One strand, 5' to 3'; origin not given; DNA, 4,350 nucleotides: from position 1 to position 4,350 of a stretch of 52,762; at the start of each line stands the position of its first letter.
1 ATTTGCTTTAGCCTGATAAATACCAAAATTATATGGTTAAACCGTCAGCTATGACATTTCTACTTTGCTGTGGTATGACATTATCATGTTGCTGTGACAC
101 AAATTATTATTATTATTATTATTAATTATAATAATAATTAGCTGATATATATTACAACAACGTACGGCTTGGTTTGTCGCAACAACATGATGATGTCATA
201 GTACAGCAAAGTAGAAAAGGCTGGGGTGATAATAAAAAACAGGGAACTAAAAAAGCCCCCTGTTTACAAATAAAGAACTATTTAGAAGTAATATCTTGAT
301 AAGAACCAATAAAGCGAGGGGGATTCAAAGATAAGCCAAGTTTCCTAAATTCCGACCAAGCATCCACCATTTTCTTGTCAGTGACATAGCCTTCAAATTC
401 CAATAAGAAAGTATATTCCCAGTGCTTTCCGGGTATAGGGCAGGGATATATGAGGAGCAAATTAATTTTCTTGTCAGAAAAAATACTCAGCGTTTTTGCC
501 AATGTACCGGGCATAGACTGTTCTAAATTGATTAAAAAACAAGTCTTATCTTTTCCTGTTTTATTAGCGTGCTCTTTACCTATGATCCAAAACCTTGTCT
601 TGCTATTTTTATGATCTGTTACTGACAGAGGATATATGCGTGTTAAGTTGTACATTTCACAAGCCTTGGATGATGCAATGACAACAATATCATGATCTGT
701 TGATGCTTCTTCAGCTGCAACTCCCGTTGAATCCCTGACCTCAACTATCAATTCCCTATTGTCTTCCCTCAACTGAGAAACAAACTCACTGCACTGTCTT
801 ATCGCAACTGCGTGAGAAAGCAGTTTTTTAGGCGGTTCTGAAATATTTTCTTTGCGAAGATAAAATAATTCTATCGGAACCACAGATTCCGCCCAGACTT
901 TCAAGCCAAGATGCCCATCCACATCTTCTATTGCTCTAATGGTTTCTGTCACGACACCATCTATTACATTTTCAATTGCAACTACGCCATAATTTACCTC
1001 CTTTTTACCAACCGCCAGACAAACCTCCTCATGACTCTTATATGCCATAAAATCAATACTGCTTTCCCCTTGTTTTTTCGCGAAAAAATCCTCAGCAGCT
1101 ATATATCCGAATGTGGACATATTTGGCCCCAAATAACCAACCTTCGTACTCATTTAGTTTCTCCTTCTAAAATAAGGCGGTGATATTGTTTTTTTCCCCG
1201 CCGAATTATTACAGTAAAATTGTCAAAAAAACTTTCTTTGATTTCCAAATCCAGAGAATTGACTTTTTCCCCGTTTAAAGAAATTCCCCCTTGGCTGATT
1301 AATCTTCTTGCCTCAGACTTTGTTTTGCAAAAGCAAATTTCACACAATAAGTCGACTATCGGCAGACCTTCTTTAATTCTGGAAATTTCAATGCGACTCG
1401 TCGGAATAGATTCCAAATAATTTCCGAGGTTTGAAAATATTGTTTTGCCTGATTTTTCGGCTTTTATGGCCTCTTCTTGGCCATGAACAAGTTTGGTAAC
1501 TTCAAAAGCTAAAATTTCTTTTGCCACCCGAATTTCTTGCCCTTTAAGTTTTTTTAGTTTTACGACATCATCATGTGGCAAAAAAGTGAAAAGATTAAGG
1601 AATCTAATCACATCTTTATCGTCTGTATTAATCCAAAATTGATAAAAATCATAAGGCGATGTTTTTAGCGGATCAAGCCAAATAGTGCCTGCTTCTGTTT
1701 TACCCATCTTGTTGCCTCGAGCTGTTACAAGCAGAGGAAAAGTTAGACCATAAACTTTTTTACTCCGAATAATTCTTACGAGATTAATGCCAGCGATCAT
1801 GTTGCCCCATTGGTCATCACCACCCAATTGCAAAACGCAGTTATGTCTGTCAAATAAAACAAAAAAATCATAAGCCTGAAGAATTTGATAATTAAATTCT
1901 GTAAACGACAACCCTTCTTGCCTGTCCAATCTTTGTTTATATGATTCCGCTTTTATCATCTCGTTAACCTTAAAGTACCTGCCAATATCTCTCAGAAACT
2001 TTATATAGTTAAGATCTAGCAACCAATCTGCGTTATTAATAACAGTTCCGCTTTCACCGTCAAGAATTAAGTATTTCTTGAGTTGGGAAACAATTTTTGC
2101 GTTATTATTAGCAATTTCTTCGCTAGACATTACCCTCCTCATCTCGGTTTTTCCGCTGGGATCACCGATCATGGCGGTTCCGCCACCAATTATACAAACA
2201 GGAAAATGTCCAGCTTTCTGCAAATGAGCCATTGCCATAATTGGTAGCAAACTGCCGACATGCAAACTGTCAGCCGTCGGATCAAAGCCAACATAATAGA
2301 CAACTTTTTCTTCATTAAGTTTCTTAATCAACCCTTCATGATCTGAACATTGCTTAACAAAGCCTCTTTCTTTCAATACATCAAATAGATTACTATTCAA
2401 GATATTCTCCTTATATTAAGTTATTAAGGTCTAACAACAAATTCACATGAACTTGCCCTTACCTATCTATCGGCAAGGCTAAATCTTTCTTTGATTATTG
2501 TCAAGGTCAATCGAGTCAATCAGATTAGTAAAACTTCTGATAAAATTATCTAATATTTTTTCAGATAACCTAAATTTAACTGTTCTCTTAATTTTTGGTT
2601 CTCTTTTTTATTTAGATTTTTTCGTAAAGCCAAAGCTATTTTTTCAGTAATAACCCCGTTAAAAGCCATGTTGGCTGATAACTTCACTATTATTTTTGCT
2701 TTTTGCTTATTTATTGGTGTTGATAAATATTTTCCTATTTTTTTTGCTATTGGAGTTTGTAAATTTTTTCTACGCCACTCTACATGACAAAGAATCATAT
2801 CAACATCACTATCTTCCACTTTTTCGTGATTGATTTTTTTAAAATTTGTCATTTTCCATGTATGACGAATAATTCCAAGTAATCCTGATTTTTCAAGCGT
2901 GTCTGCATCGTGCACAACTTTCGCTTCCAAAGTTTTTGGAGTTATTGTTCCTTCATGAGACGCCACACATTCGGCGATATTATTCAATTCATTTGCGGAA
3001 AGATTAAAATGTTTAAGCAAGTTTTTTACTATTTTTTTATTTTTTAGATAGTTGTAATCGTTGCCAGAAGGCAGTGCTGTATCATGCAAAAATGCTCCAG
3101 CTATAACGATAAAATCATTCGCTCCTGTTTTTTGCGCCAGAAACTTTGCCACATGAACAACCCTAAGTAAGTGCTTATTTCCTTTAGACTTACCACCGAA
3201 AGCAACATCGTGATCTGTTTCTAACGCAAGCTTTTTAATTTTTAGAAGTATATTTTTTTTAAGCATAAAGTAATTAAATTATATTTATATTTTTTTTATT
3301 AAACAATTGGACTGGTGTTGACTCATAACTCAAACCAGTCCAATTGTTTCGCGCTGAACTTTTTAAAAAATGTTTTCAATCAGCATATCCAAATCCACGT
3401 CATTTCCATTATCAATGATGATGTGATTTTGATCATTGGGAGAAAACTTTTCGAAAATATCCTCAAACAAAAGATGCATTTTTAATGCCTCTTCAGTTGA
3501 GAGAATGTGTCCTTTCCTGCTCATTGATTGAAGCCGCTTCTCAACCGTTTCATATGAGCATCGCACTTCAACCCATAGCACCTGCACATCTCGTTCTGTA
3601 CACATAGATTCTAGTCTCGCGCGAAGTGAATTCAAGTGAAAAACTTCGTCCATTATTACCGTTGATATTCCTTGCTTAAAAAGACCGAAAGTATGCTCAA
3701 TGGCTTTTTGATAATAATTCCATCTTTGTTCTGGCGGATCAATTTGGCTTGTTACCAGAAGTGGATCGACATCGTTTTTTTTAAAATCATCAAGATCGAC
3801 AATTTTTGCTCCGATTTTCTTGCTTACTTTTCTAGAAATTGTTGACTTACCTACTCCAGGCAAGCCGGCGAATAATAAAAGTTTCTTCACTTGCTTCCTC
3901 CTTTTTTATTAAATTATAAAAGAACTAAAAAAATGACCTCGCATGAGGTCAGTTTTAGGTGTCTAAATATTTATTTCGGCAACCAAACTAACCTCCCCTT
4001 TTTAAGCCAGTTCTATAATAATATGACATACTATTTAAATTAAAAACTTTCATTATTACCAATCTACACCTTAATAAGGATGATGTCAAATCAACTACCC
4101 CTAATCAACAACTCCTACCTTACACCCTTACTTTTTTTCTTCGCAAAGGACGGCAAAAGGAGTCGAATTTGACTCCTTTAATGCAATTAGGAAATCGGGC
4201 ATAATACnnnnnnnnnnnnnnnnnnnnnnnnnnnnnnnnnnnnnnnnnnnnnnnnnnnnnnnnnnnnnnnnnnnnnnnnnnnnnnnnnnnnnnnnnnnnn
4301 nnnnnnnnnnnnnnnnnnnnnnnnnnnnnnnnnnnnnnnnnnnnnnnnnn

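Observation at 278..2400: tyrS translationally coupled to a prephenate dehydratase lacking the ESRP feedback motif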

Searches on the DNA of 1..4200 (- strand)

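Call 42: search_rna_families(source=window, start=1, end=4200, threshold=evalue, max_evalue=1)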
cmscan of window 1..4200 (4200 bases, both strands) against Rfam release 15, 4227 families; matches with E-value up to 1: 3.
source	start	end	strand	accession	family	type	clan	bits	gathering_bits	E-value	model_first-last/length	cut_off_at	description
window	62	212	+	RF04278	MIR4372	Gene; miRNA;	CL00145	28.4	100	0.062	1-123/123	no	MIR4372 microRNA precursor family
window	3050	3145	-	RF00407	SNORA50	Gene; snRNA; snoRNA; HACA-box;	CL00034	22.1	90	0.91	1-136/136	no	Small nucleolar RNA SNORA50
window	227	382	-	RF00558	L20_leader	Cis-reg; leader;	-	20.8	58.7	0.93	1-127/127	no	Ribosomal protein L20 leader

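Call 48: search_rna_families(source=L099, start=3600, end=4700, threshold=evalue, max_evalue=1)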
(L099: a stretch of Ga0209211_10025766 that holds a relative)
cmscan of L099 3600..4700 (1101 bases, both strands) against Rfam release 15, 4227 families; matches with E-value up to 1: 0.
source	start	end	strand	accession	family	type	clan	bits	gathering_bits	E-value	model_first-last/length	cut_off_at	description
